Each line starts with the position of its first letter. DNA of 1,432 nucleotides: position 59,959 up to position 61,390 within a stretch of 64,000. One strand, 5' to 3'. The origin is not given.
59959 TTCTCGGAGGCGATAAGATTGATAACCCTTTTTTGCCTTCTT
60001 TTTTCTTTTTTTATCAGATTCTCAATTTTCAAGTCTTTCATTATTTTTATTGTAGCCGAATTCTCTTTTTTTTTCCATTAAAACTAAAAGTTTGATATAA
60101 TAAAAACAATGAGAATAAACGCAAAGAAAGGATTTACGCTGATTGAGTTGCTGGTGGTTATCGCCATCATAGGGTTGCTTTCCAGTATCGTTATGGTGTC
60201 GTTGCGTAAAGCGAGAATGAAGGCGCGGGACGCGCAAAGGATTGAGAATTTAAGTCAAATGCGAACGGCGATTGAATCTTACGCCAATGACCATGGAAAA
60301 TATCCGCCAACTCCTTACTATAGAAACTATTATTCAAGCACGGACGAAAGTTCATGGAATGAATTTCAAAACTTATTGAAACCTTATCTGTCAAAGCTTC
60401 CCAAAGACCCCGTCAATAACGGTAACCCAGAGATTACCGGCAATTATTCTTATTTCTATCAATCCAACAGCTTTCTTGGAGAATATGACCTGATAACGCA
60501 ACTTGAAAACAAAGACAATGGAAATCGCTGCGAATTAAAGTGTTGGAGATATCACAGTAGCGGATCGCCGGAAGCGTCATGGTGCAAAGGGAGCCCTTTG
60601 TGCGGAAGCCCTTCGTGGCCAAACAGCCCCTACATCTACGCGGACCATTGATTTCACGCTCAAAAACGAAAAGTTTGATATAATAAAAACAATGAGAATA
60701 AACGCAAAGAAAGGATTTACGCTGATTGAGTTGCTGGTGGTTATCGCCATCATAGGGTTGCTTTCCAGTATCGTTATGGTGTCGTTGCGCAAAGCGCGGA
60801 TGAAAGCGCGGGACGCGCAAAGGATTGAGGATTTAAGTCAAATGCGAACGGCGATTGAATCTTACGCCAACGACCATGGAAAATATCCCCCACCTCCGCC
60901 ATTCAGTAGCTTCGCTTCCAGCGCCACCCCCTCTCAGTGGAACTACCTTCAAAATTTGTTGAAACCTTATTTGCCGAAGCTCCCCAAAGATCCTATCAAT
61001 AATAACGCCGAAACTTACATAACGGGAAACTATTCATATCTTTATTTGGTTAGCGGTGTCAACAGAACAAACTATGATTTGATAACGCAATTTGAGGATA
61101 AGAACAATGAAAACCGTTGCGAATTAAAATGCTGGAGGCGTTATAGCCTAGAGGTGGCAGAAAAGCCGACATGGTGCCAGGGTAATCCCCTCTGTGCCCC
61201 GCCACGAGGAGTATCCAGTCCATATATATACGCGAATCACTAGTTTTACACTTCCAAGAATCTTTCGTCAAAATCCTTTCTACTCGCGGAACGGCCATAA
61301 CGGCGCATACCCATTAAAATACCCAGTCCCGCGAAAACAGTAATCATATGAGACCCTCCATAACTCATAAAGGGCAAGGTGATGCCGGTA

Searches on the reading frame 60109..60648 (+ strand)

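Call 46: search_protein_families(library=pfam, proteins=[window:60109-60648:+], max_evalue=0.001)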
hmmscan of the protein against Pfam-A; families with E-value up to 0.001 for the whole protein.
window:60109-60648:+ (180 aa): 1 family
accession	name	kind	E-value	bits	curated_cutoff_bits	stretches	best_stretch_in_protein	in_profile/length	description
PF07963.17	N_methyl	-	1.6e-08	34.2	21.2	1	4-28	2-26/27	Prokaryotic N-terminal methylation motif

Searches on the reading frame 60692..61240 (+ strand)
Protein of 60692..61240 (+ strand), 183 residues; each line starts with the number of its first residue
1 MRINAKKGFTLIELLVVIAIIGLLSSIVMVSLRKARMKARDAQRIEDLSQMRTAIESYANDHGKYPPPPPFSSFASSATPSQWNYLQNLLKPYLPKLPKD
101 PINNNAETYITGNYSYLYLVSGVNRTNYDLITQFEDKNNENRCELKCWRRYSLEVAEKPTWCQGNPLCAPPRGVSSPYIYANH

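Call 46: search_protein_families(library=pfam, proteins=[window:60692-61240:+], max_evalue=0.001)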
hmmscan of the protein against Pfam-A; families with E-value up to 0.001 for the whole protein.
window:60692-61240:+ (183 aa): 1 family
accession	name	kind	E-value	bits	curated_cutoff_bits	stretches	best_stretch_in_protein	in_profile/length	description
PF07963.17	N_methyl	-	1.6e-08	34.2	21.2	1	4-28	2-26/27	Prokaryotic N-terminal methylation motif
